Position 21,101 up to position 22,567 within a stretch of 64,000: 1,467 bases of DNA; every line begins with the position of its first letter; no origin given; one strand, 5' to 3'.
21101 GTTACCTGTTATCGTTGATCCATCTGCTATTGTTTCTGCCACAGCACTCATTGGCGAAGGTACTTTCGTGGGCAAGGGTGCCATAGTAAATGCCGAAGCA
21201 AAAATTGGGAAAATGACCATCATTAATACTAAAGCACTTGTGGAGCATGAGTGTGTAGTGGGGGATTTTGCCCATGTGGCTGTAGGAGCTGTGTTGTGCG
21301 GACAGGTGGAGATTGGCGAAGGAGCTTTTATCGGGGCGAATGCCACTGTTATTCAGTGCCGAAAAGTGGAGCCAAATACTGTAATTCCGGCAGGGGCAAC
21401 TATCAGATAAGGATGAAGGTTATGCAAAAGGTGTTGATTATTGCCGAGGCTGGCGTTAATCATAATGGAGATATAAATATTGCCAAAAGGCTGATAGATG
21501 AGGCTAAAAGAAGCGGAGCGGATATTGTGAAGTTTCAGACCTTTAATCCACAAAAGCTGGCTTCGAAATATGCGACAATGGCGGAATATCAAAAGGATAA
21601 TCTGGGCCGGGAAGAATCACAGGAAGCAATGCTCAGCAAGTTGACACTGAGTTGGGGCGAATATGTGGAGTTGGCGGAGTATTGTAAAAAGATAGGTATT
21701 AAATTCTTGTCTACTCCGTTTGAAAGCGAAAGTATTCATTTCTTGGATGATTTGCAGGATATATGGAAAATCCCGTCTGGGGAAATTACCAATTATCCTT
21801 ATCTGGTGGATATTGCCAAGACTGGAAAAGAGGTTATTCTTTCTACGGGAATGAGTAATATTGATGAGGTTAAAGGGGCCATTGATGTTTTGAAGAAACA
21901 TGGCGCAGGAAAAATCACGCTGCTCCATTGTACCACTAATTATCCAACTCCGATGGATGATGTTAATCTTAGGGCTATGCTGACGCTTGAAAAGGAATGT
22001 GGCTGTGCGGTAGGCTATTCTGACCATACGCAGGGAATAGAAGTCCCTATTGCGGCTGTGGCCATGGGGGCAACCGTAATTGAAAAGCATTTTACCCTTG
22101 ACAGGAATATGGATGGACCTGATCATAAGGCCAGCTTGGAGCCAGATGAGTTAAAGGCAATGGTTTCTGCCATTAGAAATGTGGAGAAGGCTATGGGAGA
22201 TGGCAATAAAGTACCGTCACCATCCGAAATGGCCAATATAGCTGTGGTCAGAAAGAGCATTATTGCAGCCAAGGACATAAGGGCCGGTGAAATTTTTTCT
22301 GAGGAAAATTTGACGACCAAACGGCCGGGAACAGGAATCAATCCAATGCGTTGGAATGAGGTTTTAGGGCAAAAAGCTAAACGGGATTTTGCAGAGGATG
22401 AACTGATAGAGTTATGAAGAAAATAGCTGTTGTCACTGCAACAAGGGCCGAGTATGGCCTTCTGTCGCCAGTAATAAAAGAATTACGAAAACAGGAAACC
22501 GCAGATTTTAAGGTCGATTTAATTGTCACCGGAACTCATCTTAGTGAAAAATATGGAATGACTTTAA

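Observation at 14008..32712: Legionaminic/neuraminic-type nonulosonic acid island grafted onto the LPS inner-core (heptose) locus of a diderm Firmicute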

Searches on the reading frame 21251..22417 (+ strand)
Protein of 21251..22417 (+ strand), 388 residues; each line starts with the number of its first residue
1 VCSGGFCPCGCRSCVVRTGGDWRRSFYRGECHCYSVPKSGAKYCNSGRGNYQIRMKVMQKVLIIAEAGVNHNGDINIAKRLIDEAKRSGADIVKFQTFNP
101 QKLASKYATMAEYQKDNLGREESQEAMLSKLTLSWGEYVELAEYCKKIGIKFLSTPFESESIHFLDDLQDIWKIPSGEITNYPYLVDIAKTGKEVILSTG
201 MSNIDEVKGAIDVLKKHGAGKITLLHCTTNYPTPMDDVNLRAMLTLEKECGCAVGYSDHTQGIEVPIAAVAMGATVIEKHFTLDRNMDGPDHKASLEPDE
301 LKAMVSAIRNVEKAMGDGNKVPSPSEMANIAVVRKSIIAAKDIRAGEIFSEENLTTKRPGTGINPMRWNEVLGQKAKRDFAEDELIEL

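Call 3: search_protein_families(library=pfam, proteins=[window:21251-22417:+])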
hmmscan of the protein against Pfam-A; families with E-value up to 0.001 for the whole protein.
window:21251-22417:+ (388 aa): 2 families
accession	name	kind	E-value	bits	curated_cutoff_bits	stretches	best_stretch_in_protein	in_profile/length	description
PF03102.20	NeuB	-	1.6e-100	335.9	22.1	1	81-320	1-241/241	NeuB family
PF08666.17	SAF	-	8.6e-12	45.9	21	1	335-386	2-57/63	SAF domain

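Call 5: search_protein_families(library=ncbifam, proteins=[window:21251-22417:+], max_evalue=0.00001)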
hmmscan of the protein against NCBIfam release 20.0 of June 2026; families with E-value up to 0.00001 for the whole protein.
window:21251-22417:+ (388 aa): 2 families
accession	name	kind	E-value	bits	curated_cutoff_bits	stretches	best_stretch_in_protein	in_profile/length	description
TIGR03569.1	NeuB_NnaB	equivalog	1.9e-150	500.5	399.65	1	61-386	1-329/329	N-acetylneuraminate synthase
TIGR03586.1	PseI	equivalog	1.3e-91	307.2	340.25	1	61-382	2-323/327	pseudaminic acid synthase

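Call 16: search_solved_structures(query=window:21410-22417:+, max_evalue=0.001)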
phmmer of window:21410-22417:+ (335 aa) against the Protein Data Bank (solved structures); distinct sequences matched with E-value up to 0.001: 8.
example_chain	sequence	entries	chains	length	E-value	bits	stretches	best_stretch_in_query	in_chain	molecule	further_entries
8h2c_A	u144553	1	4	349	1.7e-59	204.8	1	6-328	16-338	Pseudaminic acid synthase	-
1xuu_A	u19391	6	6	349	4.1e-49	170.7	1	7-317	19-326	polysialic acid capsule biosynthesis protein SiaC | N-acetylneuraminate synthase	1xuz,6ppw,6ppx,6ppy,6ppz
6ncs_A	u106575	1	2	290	6.8e-49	170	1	7-277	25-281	N-acetylneuraminic acid (Sialic acid) synthetase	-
4ipj_A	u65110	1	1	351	1.1e-48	169.3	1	7-317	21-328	Polysialic acid capsule biosynthesis protein SiaC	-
4ipi_A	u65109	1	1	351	2.9e-48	167.9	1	7-317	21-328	Polysialic acid capsule biosynthesis protein SiaC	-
1vli_A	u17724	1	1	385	4e-48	167.5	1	8-330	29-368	Spore coat polysaccharide biosynthesis protein spsE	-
2wqp_A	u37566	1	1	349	1e-47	166.1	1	7-317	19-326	POLYSIALIC ACID CAPSULE BIOSYNTHESIS PROTEIN SIAC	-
3g8r_A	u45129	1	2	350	5e-29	104.7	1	80-330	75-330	Probable spore coat polysaccharide biosynthesis protein E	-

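Call 53: search_solved_structures(query=window:21410-22417:+, max_evalue=1e-40, show_alignments=3)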
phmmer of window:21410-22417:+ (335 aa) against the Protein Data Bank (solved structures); distinct sequences matched with E-value up to 1e-40: 7.
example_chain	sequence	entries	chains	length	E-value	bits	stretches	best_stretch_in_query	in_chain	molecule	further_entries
8h2c_A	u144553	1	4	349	1.7e-59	204.8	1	6-328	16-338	Pseudaminic acid synthase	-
1xuu_A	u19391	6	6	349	4.1e-49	170.7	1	7-317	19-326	polysialic acid capsule biosynthesis protein SiaC | N-acetylneuraminate synthase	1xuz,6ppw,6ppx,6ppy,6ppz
6ncs_A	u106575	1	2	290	6.8e-49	170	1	7-277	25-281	N-acetylneuraminic acid (Sialic acid) synthetase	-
4ipj_A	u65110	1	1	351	1.1e-48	169.3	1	7-317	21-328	Polysialic acid capsule biosynthesis protein SiaC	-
4ipi_A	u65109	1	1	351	2.9e-48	167.9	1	7-317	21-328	Polysialic acid capsule biosynthesis protein SiaC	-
1vli_A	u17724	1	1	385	4e-48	167.5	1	8-330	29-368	Spore coat polysaccharide biosynthesis protein spsE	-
2wqp_A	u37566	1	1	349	1e-47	166.1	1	7-317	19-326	POLYSIALIC ACID CAPSULE BIOSYNTHESIS PROTEIN SIAC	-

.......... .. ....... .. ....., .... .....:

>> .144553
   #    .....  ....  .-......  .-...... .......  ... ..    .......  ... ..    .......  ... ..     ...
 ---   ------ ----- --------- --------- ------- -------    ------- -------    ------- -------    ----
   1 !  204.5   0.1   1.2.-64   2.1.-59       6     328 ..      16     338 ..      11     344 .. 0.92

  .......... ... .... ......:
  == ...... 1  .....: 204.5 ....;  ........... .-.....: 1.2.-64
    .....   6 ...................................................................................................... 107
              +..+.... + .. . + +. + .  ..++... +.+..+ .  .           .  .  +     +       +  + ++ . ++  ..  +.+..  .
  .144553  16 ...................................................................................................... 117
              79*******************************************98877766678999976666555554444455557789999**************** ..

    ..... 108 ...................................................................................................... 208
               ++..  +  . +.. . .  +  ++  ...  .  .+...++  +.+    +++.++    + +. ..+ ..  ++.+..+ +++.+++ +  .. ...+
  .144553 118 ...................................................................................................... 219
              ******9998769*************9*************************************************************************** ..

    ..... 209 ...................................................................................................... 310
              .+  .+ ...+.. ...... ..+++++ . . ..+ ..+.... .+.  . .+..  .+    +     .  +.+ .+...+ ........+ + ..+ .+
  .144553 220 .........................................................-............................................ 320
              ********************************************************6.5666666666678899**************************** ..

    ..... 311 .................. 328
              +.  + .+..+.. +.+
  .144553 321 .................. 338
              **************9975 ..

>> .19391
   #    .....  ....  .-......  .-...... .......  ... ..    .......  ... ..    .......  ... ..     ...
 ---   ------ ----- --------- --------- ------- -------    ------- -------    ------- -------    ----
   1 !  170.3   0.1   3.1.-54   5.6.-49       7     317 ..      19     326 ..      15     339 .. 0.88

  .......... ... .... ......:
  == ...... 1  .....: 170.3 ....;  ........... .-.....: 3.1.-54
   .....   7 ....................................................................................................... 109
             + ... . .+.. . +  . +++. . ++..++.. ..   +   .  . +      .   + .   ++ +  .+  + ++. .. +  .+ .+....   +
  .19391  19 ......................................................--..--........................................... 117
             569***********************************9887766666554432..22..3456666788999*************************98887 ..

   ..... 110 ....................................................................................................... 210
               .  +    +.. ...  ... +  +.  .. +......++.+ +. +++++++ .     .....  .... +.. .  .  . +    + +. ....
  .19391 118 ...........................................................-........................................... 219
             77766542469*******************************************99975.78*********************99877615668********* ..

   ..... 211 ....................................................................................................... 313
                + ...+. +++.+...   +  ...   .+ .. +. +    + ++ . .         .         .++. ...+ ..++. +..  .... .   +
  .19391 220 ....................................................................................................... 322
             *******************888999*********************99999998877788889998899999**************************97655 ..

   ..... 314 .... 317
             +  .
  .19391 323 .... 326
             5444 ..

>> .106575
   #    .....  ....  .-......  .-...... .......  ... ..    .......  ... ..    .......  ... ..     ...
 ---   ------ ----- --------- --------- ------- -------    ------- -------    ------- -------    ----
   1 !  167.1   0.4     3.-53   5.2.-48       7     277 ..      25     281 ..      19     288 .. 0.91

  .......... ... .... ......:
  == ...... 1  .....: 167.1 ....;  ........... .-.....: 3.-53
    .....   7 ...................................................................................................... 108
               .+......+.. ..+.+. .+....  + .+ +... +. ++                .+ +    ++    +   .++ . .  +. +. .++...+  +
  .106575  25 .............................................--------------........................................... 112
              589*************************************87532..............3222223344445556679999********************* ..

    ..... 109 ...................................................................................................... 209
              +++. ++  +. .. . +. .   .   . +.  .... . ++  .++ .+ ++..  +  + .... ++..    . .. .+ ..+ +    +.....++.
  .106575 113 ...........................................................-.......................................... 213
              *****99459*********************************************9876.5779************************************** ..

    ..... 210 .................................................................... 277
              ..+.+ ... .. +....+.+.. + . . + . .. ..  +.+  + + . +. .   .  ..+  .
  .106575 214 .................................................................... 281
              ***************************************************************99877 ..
